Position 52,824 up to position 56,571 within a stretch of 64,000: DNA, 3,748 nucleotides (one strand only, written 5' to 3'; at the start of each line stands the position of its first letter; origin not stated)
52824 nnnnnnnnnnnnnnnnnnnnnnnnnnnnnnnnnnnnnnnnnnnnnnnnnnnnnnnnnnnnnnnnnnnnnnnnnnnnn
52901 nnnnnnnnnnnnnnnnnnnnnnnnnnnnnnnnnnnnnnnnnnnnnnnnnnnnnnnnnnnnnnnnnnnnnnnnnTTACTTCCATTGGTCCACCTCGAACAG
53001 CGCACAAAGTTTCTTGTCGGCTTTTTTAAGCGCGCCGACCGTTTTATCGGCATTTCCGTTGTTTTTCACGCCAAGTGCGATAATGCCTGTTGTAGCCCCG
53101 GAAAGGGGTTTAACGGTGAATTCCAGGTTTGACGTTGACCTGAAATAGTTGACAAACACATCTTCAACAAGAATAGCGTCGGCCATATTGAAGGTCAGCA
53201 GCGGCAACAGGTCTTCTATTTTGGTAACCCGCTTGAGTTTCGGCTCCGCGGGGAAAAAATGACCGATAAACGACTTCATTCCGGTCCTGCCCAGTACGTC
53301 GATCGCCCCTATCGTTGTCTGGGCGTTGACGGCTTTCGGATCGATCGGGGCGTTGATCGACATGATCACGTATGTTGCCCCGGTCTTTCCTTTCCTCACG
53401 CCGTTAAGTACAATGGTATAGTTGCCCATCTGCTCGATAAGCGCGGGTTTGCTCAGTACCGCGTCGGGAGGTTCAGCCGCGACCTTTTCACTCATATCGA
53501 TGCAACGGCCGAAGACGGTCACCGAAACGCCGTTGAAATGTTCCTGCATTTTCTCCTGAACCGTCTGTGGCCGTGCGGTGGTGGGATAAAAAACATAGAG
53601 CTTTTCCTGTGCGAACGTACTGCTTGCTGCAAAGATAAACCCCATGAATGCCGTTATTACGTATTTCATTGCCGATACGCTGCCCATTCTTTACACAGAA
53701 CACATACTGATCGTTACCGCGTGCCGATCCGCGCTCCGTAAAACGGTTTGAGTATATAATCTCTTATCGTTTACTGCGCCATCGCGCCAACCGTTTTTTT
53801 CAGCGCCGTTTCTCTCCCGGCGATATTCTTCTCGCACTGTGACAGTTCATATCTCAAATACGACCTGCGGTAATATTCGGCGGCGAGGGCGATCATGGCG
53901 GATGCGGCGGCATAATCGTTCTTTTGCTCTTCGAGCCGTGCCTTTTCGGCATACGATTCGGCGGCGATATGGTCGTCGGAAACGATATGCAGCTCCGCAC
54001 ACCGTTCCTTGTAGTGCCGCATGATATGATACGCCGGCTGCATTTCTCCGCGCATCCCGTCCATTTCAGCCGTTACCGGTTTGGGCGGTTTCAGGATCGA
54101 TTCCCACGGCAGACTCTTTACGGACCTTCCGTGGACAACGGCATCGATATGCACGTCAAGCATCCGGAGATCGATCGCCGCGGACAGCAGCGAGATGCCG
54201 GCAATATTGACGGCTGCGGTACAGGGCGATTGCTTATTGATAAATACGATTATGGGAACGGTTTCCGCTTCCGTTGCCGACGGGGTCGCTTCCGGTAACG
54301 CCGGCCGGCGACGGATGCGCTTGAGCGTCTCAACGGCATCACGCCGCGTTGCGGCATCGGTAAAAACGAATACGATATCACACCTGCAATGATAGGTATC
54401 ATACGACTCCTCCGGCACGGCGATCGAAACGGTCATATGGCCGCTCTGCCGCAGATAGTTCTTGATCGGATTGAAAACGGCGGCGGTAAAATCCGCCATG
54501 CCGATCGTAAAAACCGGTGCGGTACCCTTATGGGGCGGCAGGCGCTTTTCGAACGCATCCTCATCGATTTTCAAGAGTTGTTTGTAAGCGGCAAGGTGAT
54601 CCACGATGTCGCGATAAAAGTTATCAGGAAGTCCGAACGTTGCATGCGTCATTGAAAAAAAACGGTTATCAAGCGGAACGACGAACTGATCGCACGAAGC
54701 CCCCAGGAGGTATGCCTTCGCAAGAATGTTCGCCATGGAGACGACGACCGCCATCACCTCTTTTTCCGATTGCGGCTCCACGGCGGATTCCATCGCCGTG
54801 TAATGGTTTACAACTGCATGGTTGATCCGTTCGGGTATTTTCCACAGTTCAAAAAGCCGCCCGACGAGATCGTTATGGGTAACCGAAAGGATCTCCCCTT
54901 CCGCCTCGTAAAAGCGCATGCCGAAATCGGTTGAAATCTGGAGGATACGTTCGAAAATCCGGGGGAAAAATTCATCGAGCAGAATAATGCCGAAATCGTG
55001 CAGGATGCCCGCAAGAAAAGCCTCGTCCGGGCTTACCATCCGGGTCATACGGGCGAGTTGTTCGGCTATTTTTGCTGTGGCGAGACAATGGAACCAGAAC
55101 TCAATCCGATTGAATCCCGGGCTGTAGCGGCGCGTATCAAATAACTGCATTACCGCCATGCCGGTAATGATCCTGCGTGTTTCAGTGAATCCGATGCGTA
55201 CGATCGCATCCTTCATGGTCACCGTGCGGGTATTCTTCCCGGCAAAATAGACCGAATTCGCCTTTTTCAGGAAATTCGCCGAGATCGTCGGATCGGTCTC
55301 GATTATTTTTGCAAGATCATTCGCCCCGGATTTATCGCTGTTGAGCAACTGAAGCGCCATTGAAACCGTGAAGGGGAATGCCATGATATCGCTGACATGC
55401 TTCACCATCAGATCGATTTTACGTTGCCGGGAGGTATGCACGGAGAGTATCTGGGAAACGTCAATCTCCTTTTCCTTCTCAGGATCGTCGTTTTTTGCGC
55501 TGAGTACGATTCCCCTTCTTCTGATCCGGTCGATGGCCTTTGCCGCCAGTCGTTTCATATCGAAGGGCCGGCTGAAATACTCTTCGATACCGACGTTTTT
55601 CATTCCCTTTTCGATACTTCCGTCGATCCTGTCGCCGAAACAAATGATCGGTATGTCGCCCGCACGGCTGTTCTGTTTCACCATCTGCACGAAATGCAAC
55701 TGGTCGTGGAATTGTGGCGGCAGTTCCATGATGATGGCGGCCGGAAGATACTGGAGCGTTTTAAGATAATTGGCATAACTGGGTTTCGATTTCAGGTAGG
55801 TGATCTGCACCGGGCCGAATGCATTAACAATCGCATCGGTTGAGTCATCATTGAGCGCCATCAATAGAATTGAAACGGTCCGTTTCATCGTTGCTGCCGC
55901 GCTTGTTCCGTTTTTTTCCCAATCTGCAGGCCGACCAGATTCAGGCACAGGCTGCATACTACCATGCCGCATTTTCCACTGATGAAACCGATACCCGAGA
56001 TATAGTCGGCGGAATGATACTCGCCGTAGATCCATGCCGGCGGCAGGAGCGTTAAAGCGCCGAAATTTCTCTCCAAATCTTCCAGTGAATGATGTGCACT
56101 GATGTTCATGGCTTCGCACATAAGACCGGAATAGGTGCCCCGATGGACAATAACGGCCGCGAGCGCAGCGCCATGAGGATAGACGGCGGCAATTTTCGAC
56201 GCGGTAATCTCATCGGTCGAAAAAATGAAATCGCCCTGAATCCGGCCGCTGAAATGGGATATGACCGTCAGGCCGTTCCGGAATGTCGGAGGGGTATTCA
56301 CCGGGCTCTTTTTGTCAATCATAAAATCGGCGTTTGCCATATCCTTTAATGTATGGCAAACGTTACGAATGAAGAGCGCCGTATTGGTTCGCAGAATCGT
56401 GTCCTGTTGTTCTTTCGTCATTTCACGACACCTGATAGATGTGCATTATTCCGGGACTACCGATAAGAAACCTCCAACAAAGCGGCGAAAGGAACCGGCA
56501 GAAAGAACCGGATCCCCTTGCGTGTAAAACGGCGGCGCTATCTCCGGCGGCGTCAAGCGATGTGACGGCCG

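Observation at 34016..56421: Mirror-image TonB-receptor / binding-protein / CheA-CheY-CheX-HDOD signalling supercluster with no MCP, CheW, CheB or CheR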

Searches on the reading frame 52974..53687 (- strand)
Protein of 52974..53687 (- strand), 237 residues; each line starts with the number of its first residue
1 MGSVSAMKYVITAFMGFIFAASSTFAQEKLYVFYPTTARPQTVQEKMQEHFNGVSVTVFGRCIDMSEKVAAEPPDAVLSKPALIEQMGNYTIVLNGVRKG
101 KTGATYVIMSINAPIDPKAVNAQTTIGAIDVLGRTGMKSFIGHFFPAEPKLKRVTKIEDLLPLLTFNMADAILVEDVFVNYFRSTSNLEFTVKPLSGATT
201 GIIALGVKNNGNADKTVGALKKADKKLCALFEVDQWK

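Call 4: search_protein_families(library=pfam, proteins=[window:52974-53687:-], max_evalue=0.01)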
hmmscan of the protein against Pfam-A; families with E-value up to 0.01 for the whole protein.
window:52974-53687:- (237 aa): 1 family
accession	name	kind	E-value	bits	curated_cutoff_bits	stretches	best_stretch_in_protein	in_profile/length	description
PF06825.17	HSBP1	-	0.0056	16.9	28.6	1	42-69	9-36/51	Heat shock factor binding protein 1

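Call 9: search_protein_families(library=pfam, proteins=[window:52974-53687:-], max_evalue=10)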
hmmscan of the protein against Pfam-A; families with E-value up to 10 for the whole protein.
window:52974-53687:- (237 aa): 1 family
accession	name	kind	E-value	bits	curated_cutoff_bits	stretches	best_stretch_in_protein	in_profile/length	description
PF06825.17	HSBP1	-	0.0056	16.9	28.6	1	42-69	9-36/51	Heat shock factor binding protein 1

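Call 10: search_protein_families(library=ncbifam, proteins=[window:52974-53687:-], max_evalue=1)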
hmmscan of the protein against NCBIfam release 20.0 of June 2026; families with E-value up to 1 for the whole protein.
window:52974-53687:- (237 aa): 0 families

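Call 38: find_homologous_proteins(query=window:52974-53687:-, max_evalue=0.00001)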
Query window:52974-53687:- (237 aa): 160 proteins with E <= 0.00001 among 582 candidates; the best 120 are listed.
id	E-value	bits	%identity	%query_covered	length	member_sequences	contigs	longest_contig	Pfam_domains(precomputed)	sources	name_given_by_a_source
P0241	1.5e-147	507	100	97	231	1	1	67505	-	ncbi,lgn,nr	ncbi:MAG: hypothetical protein JW913_08430 [Chitinispirillaceae bacterium]|nr:hypothetical protein [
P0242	1.7e-103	363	72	97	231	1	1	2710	-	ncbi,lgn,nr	ncbi:MAG: hypothetical protein JXA18_03425 [Chitinispirillaceae bacterium]|nr:hypothetical protein [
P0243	3.2e-93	329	68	89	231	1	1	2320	-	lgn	-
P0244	5.9e-92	325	67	92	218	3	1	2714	-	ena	-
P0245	3.9e-90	319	65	92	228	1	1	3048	-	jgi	jgi:hypothetical protein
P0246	3.9e-88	313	62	97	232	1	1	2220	-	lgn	-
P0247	1.0e-87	311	62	95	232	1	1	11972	-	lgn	-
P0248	2.1e-87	310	63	95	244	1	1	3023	-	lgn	-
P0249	8.2e-86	305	62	92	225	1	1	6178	-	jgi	jgi:hypothetical protein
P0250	7.6e-85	302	62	89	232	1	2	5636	-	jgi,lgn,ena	-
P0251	4.1e-84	300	58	97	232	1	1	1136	-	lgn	-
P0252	2.6e-82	294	62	89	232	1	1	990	-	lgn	-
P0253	2.9e-82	294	57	93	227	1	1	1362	-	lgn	-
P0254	7.9e-82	292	61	90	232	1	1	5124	-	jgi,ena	-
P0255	4.1e-81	290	60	91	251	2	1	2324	-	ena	-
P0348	6.1e-37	145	36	100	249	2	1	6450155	-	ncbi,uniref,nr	ncbi:hypothetical protein [Thalassomonas haliotis]|uniref:Solute-binding protein family 3/N-terminal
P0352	2.0e-36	144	35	97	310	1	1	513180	-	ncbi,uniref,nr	ncbi:hypothetical protein [Pleionea sp. CnH1-48]|uniref:hypothetical protein n=1 Tax=Pleionea sp. Cn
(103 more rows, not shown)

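Call 41: search_solved_structures(query=A3, max_evalue=10)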
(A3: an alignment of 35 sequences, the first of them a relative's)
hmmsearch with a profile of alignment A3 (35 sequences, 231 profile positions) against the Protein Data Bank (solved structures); distinct sequences matched with E-value up to 10: 3.
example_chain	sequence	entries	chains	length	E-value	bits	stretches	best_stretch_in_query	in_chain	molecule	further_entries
6nu2_AL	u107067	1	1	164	0.097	15.1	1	57-110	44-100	28S ribosomal protein S15, mitochondrial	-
9ojm_L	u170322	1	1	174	0.11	14.9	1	57-110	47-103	Small ribosomal subunit protein uS15m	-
3j9m_AL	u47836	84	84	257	0.25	13.7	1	59-110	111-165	uS15m | 28S ribosomal protein S15, mitochondrial | Small ribosomal subunit protein uS15m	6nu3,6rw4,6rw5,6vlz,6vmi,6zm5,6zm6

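Call 50: predict_structure(alignment_id=A3)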
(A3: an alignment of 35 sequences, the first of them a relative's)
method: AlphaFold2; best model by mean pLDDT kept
length: 231 residues; sequences in the alignment: 35
mean_pLDDT: 92.2   pTM: 0.85
mean pLDDT of the five models: 92.2, 91.6, 91.5, 91.3, 90.4
residues with pLDDT >= 90: 201; 70-90: 20; 50-70: 10; < 50: 0
segments of 3 or more residues with pLDDT < 50: none
pLDDT, mean of each block of 10 residues (from residue 1): 72 62 95 94 95 96 97 96 97 94 94 96 94 92 95 96 96 95 94 88 96 94 95 93
secondary structure, 60 per line:
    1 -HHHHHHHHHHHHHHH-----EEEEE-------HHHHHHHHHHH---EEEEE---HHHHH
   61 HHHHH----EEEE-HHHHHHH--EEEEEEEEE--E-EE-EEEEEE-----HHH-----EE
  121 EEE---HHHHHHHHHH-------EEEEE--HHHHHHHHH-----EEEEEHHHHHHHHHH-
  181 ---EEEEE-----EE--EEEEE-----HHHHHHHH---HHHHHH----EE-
elements in order: H2-16 E22-26 H34-44 E48-52 H56-65 E70-73 H75-81 E84-92 E100-105 E119-123 H127-136 E144-148 H151-159 E165-169 H170-179 E184-188 E198-202 H208-215 H219-224

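Call 56: fold_search(model_id=the predicted structure, library=pdb)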
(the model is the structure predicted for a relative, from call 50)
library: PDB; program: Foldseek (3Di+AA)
matches with E <= 10: 1341; with E <= 0.001: 800
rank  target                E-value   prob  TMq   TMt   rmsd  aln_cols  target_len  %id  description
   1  7t1m                  1.6e-10  1.00  0.71  0.64   3.6       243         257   16  Crystal structure of a bacterial sterol transporter (released 2022-12-14)
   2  3mpl                  2.6e-09  1.00  0.59  0.59   4.9       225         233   11  Crystal Structure of Bordetella pertussis BvgS VFT2 domain (Double Mutant F375E/Q461E) (released 2010-10-06)
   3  5o2j                  2.7e-09  1.00  0.66  0.60   4.7       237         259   15  Pseudomonas stutzeri PtxB in complex with phosphite to 1.52 A resolution (released 2017-12-06)
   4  5jvb_A                3.5e-09  1.00  0.64  0.59   5.1       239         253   10  1.95A resolution structure of PtxB from Trichodesmium erythraeum IMS101 in complex with phosphite (released 2017-11-29)
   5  5lv1_A                3.7e-09  1.00  0.65  0.58   5.1       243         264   10  2.12 A resolution structure of PtxB from Prochlorococcus marinus (MIT 9301) in complex with phosphite (released 2017-12-06)
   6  3mpk                  4.0e-09  1.00  0.55  0.54   5.4       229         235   10  Crystal Structure of Bordetella pertussis BvgS periplasmic VFT2 domain (released 2010-10-06)
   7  5lq1_A                5.1e-09  1.00  0.64  0.58   5.1       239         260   10  1.41 A resolution structure of PtxB from Trichodesmium erythraeum IMS101 in complex with methylphosphonate (released 2017-12-06)
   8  5o2k_C                5.7e-09  1.00  0.46  0.42   7.3       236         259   14  Native apo-structure of Pseudomonas stutzeri PtxB to 2.1 A resolution (released 2017-12-06)
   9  5o37                  6.9e-09  1.00  0.66  0.60   4.6       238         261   13  Pseudomonas stutzeri PtxB in complex with methylphosphonate (MPn) to 1.37 A resolution (released 2017-12-06)
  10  5jvb_B                9.4e-09  1.00  0.63  0.59   5.2       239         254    9  1.95A resolution structure of PtxB from Trichodesmium erythraeum IMS101 in complex with phosphite (released 2017-11-29)
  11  3n5l_A                1.1e-08  1.00  0.63  0.50   5.0       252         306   12  Crystal structure of a binding protein component of ABC phosphonate transporter (PA3383) from Pseudomonas aeruginosa a (released 2010-06-02)
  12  5o2k_B                1.3e-08  1.00  0.47  0.43   7.3       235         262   15  Native apo-structure of Pseudomonas stutzeri PtxB to 2.1 A resolution (released 2017-12-06)
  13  4psh_A                1.5e-08  1.00  0.53  0.54   6.5       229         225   14  Structure of holo ArgBP from T. maritima (released 2014-07-23)
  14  5lq1_B                1.6e-08  1.00  0.63  0.58   5.3       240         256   10  1.41 A resolution structure of PtxB from Trichodesmium erythraeum IMS101 in complex with methylphosphonate (released 2017-12-06)
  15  3n5l_B                1.7e-08  1.00  0.63  0.51   4.7       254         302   13  Crystal structure of a binding protein component of ABC phosphonate transporter (PA3383) from Pseudomonas aeruginosa a (released 2010-06-02)
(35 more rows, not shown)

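Call 59: find_encoding_contigs(protein=P0348, flank=10000, max_places=1)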
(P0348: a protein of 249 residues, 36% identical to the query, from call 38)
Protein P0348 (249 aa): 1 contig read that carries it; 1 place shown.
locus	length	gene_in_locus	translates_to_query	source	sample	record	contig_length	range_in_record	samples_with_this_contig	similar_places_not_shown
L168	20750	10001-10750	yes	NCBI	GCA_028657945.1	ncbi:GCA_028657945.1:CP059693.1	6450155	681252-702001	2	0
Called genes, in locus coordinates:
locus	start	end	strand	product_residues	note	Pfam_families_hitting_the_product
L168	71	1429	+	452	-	PF07602:DUF1565 (weak), PF13229:Beta_helix, PF05048:NosD, PF13229:Beta_helix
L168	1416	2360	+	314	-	PF00005:ABC_tran, PF13604:AAA_30 (weak), PF13304:AAA_21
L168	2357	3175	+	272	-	PF12679:ABC2_membrane_2, PF12730:ABC2_membrane_4, PF12698:ABC2_membrane_3 (weak), PF13346:ABC2_membrane_5 (weak)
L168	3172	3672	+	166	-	PF05573:NosL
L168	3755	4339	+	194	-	PF13590:DUF4136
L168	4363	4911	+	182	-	-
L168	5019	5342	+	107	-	PF06877:RraB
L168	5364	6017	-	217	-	PF03458:Gly_transporter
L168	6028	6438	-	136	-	PF00581:Rhodanese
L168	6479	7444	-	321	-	PF03186:CobD_Cbib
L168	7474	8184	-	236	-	PF01048:PNP_UDP_1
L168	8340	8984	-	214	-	PF10881:DUF2726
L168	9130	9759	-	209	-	PF08761:dUTPase_2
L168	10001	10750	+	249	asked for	-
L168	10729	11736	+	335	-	PF04392:ABC_sub_bind (weak)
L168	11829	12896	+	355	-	PF00532:Peripla_BP_1, PF13407:Peripla_BP_4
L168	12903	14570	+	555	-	PF02518:HATPase_c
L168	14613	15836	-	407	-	PF00072:Response_reg, PF02518:HATPase_c, PF13581:HATPase_c_2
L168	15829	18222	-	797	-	PF00072:Response_reg (weak), PF11849:DUF3369, PF00512:HisKA, PF02518:HATPase_c, PF00072:Response_reg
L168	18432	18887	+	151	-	-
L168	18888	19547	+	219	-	PF20125:DUF6515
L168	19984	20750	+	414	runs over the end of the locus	PF00390:malic, PF01262:AlaDh_PNT_C (faint), PF03949:Malic_M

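Call 60: find_encoding_contigs(protein=P0352, flank=10000, max_places=1)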
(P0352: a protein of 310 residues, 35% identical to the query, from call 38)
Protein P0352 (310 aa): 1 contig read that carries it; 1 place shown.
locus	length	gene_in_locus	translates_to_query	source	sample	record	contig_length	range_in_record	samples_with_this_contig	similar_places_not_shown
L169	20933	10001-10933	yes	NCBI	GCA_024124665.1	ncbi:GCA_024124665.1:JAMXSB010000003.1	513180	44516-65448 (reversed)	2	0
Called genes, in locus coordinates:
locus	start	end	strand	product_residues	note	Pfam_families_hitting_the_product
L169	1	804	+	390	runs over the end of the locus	PF00072:Response_reg, PF00563:EAL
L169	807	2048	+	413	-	PF00072:Response_reg, PF13487:HD_5, PF01966:HD (weak)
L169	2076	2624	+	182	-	PF07700:HNOB, PF02830:V4R (weak)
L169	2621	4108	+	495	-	PF02518:HATPase_c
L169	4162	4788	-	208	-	-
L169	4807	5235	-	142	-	PF00903:Glyoxalase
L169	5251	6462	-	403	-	PF00083:Sugar_tr (weak), PF07690:MFS_1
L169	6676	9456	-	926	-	PF00672:HAMP, PF01590:GAF, PF13185:GAF_2, PF13492:GAF_3, PF01627:Hpt (weak), PF02518:HATPase_c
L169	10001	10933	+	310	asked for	-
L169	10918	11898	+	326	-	PF04392:ABC_sub_bind (weak)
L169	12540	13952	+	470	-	PF03067:LPMO_10, PF18416:GbpA_2, PF21868:GbpA_D3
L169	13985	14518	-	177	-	-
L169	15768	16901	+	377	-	PF14559:TPR_19 (faint), PF23300:HEAT_Nup120 (faint), PF23914:TPR_CcmH_CycH (faint), PF13431:TPR_17 (faint), PF00515:TPR_1 (faint), PF07719:TPR_2 (faint), PF13174:TPR_6 (faint), PF12895:ANAPC3 (weak), +5 more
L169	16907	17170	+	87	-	PF01313:Bac_export_3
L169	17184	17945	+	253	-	PF01311:Bac_export_1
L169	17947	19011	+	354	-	PF01312:Bac_export_2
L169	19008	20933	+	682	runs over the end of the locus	PF00771:FHIPEP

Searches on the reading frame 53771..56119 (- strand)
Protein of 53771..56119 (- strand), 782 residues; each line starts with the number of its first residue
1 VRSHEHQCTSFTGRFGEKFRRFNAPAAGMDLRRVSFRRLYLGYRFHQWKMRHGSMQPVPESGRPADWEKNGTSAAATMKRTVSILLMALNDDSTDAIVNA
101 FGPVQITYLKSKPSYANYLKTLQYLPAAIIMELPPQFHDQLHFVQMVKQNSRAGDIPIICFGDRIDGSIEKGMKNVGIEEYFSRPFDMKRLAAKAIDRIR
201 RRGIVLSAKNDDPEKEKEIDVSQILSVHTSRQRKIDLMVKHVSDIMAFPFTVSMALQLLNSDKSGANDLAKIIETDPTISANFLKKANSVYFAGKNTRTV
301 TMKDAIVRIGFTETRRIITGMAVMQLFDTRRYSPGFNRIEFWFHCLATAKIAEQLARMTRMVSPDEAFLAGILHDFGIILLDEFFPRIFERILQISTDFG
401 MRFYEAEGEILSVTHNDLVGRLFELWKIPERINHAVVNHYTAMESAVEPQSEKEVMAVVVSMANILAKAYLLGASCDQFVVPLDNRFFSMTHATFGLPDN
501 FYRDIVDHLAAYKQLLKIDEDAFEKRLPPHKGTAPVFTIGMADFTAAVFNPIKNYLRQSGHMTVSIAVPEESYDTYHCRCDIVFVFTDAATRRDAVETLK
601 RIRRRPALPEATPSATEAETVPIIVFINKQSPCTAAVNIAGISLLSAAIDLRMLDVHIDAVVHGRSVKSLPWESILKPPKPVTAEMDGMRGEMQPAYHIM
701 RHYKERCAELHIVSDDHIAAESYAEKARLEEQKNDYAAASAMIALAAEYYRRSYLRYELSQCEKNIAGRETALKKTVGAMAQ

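Call 4: search_protein_families(library=pfam, proteins=[window:53771-56119:-], max_evalue=0.01)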
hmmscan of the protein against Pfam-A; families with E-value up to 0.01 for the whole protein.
window:53771-56119:- (782 aa): 2 families
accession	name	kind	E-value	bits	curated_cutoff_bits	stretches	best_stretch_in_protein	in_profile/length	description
PF08668.18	HDOD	-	4.4e-43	147.5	22.9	1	248-441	4-195/196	HDOD domain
PF01966.28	HD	-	2.9e-05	24.7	22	1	344-400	4-49/116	HD domain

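Call 10: search_protein_families(library=ncbifam, proteins=[window:53771-56119:-], max_evalue=1)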
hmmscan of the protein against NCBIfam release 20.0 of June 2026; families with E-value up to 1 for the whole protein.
window:53771-56119:- (782 aa): 16 families
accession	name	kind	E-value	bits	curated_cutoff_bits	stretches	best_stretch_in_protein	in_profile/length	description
NF007135.0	PRK09581.1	equivalog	0.0001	21.3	474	1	75-203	149-276/457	PleD family two-component system response regulator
TIGR02154.1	PhoB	equivalog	0.001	18.4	296.2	1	139-203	60-124/226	phosphate regulon transcriptional regulator PhoB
NF005519.0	PRK07152.1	equivalog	0.0011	17.9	315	1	344-376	200-231/361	nicotinate-nucleotide adenylyltransferase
NF007820.0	PRK10529.1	equivalog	0.0027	17.1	325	1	126-204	46-121/225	two-component system response regulator KdpE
TIGR00277.1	HDIG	domain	0.0062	16.4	27.6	1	344-378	8-41/84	HDIG domain-containing metalloprotein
NF040534.1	resp_reg_YycF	equivalog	0.0088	15.3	340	1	146-225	62-139/231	response regulator YycF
NF040689.1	MtrAB_MtrA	equivalog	0.01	15.2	300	1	144-221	58-126/219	MtrAB system response regulator MtrA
NF053854.1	RespRegPhoBBctds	equivalog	0.011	15.1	270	1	142-229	58-142/225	two-component system response regulator PhoB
NF007546.0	PRK10161.1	equivalog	0.024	14.2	471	1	139-201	60-122/229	phosphate response regulator transcription factor PhoB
NF038297.2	hybrid_HK_HrmK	equivalog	0.026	13.2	725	1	78-192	487-601/607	hybrid histidine kinase/response regulator HrmK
NF007928.2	PRK10643.1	equivalog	0.036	13.7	330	1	128-202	47-119/216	two-component system response regulator PmrA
NF051850.1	RespRegRprY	equivalog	0.051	13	370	1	138-202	61-122/234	response regulator transcription factor RprY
NF045944.1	ResRegRpaBCyano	equivalog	0.065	12.6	330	1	148-233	61-144/229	response regulator transcription factor RpaB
NF010430.0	PRK13856.1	equivalog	0.072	12.8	344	1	145-209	62-127/241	two-component response regulator VirG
NF041733.1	resp_reg_CseB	equivalog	0.12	11.7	350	1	141-219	57-136/228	two-component system response regulator CseB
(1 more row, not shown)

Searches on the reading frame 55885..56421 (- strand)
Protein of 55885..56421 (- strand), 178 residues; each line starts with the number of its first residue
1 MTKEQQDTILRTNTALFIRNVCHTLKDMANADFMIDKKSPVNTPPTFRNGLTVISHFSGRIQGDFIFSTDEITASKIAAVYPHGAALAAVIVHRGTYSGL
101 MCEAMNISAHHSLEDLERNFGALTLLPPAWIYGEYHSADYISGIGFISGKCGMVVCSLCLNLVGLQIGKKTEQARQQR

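Call 4: search_protein_families(library=pfam, proteins=[window:55885-56421:-], max_evalue=0.01)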
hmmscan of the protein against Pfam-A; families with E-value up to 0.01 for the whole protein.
window:55885-56421:- (178 aa): 0 families

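Call 9: search_protein_families(library=pfam, proteins=[window:55885-56421:-], max_evalue=10)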
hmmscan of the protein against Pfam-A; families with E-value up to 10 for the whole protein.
window:55885-56421:- (178 aa): 1 family
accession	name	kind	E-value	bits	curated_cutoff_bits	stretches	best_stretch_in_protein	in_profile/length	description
PF13690.11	CheX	-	0.011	16.2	27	1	52-143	2-85/94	Chemotaxis phosphatase CheX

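Call 10: search_protein_families(library=ncbifam, proteins=[window:55885-56421:-], max_evalue=1)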
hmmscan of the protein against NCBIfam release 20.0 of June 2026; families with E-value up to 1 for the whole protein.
window:55885-56421:- (178 aa): 1 family
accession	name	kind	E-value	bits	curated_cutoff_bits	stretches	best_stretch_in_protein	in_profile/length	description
NF041094.1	CheX_Thtogales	equivalog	0.0024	17.7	280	1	17-79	9-70/152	CheY-P phosphatase CheX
